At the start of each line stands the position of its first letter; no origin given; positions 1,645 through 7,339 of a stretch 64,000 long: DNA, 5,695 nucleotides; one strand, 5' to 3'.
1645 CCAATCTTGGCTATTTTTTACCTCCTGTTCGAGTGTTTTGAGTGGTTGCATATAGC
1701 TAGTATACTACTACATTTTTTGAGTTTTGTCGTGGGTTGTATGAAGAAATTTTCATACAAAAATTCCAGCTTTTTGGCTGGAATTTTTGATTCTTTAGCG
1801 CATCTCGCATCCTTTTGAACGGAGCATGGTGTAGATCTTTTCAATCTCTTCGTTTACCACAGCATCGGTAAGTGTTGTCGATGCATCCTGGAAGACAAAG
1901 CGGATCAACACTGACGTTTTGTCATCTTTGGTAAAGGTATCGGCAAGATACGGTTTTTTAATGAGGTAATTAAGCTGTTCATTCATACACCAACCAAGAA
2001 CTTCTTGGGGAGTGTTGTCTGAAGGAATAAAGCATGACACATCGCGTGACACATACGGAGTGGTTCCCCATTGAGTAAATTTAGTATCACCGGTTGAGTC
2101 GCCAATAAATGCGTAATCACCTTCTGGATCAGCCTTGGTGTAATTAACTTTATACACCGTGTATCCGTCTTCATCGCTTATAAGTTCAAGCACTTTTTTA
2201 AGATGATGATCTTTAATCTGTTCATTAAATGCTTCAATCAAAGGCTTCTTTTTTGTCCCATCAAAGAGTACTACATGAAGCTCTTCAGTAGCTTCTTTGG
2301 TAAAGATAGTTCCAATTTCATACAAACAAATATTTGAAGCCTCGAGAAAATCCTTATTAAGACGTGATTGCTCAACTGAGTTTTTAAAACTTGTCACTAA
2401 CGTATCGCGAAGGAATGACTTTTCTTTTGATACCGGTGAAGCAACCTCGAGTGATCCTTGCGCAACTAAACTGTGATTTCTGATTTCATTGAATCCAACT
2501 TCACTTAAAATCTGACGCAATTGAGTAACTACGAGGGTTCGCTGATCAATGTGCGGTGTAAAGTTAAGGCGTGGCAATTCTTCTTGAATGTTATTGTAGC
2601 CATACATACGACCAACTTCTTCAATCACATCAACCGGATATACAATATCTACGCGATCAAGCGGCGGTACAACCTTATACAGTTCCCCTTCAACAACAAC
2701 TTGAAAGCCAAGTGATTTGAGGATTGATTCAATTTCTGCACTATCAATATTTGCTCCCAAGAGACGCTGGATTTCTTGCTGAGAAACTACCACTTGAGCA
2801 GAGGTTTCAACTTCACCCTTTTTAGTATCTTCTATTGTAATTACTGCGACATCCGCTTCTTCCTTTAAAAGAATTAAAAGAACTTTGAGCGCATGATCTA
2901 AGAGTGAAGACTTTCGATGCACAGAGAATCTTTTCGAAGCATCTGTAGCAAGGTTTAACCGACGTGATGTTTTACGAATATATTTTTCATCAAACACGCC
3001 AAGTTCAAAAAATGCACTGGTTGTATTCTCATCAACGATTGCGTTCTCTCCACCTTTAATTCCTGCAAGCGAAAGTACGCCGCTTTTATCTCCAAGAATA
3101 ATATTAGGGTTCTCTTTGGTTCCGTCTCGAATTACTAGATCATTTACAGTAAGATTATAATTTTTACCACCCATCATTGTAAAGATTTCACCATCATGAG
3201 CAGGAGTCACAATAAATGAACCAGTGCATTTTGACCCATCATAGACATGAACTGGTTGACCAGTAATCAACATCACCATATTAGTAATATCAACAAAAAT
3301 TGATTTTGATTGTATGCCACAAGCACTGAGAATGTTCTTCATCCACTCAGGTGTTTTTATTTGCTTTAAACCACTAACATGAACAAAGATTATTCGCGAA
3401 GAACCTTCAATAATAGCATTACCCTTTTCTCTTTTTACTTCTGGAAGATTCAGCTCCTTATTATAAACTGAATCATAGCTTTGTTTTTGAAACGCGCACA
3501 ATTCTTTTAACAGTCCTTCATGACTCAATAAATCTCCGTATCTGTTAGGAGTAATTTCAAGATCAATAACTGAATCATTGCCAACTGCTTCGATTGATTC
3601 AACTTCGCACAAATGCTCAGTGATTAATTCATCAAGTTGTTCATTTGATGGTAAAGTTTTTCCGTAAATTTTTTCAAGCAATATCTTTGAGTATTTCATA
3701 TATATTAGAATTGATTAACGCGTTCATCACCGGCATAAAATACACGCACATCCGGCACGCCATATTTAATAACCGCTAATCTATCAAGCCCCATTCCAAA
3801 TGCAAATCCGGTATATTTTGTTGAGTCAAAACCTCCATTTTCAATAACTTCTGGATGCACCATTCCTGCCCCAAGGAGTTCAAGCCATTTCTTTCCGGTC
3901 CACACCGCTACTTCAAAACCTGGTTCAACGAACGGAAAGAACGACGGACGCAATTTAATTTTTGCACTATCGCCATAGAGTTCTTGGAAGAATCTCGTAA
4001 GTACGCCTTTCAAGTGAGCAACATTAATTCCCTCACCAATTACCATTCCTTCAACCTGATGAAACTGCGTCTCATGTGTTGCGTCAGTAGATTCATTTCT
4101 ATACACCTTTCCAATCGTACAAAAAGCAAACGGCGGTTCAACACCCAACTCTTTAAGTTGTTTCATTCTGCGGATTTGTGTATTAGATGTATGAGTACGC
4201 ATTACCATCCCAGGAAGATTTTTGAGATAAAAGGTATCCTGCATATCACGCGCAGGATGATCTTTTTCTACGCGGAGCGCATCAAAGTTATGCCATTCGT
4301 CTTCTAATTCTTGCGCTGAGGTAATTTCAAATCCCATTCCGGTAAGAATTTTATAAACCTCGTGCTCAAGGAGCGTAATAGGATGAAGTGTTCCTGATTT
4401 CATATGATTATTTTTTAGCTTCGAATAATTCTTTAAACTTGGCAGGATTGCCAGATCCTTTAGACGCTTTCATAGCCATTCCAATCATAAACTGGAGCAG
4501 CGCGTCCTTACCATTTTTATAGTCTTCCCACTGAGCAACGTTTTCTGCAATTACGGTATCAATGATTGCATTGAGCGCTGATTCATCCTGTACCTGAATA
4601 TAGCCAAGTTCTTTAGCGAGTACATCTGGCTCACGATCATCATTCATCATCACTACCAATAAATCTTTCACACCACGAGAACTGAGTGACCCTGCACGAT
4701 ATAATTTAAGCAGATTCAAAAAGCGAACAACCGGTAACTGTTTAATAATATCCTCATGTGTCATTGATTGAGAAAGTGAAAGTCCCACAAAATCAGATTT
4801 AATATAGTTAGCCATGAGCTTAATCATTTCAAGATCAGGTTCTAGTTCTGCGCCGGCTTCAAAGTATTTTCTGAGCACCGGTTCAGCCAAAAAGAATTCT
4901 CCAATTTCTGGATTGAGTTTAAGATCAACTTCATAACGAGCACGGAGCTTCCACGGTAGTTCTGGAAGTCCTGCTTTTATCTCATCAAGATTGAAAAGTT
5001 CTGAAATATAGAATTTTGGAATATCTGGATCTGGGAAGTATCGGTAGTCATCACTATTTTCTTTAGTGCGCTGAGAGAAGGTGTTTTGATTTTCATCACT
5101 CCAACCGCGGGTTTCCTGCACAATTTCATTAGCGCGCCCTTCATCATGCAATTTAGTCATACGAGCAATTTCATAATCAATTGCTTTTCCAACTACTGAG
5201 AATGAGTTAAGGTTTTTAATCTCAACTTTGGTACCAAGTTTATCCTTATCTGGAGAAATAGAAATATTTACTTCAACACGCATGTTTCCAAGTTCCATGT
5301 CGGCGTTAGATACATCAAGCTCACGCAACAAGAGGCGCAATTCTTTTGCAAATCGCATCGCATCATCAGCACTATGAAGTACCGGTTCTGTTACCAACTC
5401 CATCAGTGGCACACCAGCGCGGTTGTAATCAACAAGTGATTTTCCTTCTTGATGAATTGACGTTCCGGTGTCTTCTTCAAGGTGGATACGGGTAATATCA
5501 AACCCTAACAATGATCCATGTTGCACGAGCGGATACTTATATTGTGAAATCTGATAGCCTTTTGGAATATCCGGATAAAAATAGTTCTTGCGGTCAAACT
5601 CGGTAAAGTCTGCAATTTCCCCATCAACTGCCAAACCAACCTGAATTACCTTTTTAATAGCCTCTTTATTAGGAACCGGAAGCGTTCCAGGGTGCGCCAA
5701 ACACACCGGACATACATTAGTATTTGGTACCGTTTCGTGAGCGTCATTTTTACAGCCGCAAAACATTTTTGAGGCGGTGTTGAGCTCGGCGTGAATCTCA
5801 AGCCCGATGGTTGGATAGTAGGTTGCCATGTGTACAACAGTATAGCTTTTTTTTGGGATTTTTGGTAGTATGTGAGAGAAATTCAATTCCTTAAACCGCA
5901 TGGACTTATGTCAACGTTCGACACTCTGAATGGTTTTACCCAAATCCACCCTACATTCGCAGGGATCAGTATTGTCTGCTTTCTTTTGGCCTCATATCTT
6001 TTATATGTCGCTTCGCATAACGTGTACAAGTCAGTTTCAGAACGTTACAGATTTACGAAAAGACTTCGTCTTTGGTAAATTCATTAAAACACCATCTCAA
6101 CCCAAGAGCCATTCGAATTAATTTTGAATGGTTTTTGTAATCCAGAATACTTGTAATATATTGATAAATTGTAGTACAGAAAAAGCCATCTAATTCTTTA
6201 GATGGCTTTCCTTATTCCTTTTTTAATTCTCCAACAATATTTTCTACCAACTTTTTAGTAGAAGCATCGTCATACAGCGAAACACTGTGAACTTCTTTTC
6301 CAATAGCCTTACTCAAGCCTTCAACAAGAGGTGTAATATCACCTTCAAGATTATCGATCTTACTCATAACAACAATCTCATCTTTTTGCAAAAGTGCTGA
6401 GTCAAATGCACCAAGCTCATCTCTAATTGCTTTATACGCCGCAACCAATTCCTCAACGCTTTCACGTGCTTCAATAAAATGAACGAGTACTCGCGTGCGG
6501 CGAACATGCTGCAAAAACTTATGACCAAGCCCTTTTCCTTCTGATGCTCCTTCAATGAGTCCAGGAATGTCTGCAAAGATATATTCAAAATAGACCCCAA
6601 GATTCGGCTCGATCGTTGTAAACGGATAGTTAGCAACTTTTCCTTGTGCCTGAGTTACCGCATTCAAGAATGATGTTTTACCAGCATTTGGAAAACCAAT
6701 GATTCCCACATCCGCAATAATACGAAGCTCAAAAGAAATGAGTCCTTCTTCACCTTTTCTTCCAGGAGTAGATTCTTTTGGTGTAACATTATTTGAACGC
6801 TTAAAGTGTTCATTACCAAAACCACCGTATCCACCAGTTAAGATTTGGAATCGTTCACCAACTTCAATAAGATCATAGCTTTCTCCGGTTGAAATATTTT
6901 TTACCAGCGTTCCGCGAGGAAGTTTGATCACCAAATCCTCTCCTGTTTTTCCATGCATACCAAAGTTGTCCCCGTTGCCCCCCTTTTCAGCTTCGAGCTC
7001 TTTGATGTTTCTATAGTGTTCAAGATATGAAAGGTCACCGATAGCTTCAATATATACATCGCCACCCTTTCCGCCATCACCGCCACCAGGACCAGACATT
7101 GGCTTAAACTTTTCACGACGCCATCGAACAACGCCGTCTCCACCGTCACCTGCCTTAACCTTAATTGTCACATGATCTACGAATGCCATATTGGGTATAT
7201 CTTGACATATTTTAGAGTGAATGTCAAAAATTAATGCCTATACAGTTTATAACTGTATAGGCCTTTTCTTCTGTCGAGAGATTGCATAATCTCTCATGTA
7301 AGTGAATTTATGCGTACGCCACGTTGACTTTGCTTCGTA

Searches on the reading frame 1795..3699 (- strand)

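Call 38: search_protein_families(library=pfam, proteins=[window:1795-3699:-], max_evalue=0.00001)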
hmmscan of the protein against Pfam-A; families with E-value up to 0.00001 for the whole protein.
window:1795-3699:- (634 aa): 4 families
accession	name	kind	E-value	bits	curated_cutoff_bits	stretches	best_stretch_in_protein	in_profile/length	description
PF03483.22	B3_4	-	1.3e-41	142.5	29.3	1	105-280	7-171/174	B3/4 domain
PF03484.21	B5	-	3.4e-18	66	28.6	1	305-368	3-67/67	tRNA synthetase B5 domain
PF03147.19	FDX-ACB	-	1.6e-11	44.9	31.1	1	547-633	3-93/94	Ferredoxin-fold anticodon binding domain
PF17759.6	tRNA_synthFbeta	-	2e-06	27.8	22.4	0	371-476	1-121/214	Phenylalanyl tRNA synthetase beta chain CLM domain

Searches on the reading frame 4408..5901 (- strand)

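Call 38: search_protein_families(library=pfam, proteins=[window:4408-5901:-], max_evalue=0.00001)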
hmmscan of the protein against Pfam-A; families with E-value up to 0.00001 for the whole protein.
window:4408-5901:- (497 aa): 2 families
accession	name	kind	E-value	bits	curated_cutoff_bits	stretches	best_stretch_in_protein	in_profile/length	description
PF02934.20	GatB_N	-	7.1e-105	350.6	23.4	1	31-301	2-273/277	GatB/GatE catalytic domain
PF02637.23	GatB_Yqey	-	7.6e-26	91.2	27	1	360-495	13-146/148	GatB domain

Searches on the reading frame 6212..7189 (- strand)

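Call 38: search_protein_families(library=pfam, proteins=[window:6212-7189:-], max_evalue=0.00001)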
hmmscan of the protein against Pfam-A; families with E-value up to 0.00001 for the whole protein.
window:6212-7189:- (325 aa): 3 families
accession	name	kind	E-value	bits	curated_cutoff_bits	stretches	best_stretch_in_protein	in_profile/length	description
PF01018.28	GTP1_OBG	-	2e-46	157.9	27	1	4-156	1-154/155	GTP1/OBG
PF01926.29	MMR_HSR1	-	4e-22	78.9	21.9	1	160-253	1-97/113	50S ribosome-binding GTPase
PF02421.24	FeoB_N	-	1.2e-10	41.6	27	1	161-316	3-154/156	Ferrous iron transport protein B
